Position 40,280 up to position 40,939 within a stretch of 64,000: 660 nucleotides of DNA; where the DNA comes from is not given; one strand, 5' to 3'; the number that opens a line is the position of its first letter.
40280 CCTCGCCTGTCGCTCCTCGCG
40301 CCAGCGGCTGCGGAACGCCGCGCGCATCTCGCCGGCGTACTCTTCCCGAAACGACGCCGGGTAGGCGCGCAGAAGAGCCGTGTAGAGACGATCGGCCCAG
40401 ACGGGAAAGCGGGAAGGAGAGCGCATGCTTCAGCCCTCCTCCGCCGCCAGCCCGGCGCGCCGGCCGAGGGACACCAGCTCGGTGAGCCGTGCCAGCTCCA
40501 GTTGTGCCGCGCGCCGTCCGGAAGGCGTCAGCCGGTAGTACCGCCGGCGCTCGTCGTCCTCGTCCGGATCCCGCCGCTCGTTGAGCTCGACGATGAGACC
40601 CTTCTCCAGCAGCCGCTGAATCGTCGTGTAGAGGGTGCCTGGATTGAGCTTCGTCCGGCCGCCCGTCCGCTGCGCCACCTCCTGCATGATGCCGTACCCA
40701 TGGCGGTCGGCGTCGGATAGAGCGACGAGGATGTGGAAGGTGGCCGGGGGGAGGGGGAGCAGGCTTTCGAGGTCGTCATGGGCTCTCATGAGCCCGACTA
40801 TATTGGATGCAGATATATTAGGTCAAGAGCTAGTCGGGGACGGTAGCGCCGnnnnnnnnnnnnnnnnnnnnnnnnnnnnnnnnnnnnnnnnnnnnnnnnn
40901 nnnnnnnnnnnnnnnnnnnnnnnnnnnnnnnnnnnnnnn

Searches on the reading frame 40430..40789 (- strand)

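Call 40: search_protein_families(library=pfam, proteins=[window:40430-40789:-], max_evalue=0.001)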
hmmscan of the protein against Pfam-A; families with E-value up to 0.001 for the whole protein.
window:40430-40789:- (119 aa): 1 family
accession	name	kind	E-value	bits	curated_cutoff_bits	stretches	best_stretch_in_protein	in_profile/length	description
PF03551.20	PadR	-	1.9e-18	66.6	27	1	20-95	1-73/75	Transcriptional regulator PadR-like family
